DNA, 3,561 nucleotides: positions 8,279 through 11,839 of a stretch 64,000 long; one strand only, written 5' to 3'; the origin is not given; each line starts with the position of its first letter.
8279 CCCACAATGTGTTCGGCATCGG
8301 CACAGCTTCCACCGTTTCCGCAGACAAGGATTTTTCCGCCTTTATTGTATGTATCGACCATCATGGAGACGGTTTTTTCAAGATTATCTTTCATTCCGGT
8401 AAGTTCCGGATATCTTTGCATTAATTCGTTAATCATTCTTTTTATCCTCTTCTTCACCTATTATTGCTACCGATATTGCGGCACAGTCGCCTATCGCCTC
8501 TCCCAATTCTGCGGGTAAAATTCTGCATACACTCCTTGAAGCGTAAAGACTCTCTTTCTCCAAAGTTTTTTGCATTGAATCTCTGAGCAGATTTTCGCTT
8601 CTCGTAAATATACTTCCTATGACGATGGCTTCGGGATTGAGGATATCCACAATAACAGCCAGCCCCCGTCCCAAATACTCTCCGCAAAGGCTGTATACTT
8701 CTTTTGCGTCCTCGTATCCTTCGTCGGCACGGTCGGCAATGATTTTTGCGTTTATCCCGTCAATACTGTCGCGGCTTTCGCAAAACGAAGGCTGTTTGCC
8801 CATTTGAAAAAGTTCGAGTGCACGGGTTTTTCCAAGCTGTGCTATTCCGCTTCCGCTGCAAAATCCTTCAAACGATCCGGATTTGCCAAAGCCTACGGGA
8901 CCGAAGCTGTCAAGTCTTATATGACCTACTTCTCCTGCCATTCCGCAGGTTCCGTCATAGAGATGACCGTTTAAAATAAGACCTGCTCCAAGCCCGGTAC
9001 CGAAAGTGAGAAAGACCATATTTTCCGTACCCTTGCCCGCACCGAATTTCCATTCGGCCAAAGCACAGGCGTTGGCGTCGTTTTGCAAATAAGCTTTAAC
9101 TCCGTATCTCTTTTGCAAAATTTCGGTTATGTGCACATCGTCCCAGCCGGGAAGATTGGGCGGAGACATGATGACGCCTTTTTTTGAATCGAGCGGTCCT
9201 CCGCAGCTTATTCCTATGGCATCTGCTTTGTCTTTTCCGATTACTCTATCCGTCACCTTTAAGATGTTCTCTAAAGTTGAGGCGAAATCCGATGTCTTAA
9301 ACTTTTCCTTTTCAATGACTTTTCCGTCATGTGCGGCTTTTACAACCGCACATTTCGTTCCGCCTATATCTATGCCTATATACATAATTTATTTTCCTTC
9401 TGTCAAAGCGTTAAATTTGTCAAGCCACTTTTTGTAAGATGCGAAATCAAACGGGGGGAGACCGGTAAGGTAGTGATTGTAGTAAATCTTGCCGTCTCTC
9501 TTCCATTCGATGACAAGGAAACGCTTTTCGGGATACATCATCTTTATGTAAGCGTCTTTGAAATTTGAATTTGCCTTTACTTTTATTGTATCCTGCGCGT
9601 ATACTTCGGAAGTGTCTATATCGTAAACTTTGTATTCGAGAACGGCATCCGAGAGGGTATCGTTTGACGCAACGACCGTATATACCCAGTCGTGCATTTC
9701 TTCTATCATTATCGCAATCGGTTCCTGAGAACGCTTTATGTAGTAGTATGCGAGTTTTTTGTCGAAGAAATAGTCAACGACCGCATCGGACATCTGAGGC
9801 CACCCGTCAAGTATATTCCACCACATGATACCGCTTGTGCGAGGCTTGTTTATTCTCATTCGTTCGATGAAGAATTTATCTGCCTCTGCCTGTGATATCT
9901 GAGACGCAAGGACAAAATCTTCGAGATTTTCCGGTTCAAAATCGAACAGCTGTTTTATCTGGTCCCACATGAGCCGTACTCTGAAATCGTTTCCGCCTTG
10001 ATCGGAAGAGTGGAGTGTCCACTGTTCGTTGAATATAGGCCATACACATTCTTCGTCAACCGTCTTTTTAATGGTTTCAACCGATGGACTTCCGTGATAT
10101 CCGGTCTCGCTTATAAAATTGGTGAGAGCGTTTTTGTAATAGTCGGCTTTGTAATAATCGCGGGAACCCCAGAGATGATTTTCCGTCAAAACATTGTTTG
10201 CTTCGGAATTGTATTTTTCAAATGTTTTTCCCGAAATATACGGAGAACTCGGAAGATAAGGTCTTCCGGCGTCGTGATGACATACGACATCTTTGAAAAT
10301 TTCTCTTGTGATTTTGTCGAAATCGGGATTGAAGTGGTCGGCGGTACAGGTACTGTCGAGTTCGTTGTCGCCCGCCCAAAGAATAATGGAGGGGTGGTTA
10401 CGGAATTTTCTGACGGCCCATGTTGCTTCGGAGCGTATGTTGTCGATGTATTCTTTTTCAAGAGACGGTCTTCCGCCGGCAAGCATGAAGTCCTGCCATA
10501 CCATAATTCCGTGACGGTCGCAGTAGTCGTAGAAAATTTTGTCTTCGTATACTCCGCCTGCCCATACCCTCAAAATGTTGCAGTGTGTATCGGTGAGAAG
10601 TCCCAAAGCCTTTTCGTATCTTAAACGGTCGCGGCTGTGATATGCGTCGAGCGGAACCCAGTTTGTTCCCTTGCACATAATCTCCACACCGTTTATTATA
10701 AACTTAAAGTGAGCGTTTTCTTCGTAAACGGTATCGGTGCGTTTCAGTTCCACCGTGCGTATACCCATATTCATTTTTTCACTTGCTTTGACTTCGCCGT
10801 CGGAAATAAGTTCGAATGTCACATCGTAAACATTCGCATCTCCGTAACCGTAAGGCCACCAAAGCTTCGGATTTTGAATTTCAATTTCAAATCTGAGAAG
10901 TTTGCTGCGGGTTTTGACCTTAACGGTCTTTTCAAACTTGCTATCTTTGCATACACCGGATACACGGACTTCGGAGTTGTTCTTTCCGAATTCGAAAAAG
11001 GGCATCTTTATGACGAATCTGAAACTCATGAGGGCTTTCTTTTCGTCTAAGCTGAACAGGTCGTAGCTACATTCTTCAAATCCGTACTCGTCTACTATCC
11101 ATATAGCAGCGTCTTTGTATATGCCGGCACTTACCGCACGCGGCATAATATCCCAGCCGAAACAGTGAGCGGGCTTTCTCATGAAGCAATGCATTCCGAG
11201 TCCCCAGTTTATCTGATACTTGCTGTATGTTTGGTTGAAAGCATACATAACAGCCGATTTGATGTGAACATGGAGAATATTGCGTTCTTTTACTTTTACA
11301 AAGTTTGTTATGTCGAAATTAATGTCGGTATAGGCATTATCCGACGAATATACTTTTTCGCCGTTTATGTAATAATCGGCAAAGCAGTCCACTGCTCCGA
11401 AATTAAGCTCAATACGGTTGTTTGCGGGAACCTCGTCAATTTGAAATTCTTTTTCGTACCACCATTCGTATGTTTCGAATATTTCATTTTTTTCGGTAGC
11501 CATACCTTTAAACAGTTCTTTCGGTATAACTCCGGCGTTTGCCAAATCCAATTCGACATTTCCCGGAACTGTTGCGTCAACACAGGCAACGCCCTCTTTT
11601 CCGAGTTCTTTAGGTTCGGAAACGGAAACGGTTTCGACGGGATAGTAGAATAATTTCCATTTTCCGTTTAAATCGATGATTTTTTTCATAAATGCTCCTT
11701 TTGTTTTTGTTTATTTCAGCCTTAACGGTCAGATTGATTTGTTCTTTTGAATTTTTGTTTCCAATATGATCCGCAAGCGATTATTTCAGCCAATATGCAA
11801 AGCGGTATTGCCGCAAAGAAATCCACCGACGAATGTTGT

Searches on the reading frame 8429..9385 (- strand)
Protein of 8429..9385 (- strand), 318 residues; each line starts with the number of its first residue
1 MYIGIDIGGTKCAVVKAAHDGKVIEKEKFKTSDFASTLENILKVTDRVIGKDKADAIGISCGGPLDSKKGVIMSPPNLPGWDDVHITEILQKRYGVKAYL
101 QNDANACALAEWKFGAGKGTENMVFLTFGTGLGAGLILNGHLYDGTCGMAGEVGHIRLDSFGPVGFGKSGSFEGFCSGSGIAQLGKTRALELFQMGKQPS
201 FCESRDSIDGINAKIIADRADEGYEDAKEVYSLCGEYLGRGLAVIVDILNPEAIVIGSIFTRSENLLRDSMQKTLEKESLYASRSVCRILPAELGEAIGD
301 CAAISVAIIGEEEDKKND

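Call 66: search_protein_families(library=pfam, proteins=[window:8429-9385:-], max_evalue=0.00001)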
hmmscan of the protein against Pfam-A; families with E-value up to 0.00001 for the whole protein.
window:8429-9385:- (318 aa): 2 families
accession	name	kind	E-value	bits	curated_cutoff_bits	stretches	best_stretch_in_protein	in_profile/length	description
PF00480.26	ROK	-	6.9e-55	187.1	22.9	1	2-299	1-283/294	ROK family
PF02685.22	Glucokinase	-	1.5e-06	28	22.1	0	6-161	4-164/314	Glucokinase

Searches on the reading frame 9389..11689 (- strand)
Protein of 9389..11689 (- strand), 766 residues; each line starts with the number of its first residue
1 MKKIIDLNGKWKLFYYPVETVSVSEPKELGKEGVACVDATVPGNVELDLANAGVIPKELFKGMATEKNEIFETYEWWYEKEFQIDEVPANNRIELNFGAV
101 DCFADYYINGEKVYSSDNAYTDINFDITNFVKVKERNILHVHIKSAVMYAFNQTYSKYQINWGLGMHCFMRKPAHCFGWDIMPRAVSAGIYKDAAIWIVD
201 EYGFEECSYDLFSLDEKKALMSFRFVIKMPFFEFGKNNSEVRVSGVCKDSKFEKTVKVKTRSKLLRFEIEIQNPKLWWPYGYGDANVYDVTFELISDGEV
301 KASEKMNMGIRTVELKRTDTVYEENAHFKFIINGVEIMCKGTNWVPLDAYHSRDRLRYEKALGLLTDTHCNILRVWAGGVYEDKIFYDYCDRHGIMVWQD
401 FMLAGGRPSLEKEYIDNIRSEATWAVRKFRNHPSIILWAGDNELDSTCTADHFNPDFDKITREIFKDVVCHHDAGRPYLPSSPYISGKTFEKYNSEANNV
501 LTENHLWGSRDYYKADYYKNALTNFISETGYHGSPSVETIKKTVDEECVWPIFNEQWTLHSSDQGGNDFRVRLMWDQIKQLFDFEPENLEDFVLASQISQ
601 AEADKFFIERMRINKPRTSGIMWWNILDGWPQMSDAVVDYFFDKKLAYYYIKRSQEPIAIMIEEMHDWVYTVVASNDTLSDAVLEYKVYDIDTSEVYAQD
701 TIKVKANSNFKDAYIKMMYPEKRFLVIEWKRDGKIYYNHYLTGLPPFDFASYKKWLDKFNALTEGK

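Call 66: search_protein_families(library=pfam, proteins=[window:9389-11689:-], max_evalue=0.00001)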
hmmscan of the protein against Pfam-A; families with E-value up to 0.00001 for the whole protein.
window:9389-11689:- (766 aa): 3 families
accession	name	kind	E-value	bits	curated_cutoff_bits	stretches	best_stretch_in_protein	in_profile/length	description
PF22666.2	Glyco_hydro_2_N2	-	2.7e-32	112.6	27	1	36-192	11-167/167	Glycosyl hydrolase 2 galactose-binding domain-like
PF02837.24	Glyco_hydro_2_N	-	4.2e-11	43.5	28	1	6-143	3-133/169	Glycosyl hydrolases family 2, sugar binding domain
PF00703.27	Glyco_hydro_2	-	8.2e-10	39.9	23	1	241-311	36-109/109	Glycosyl hydrolases family 2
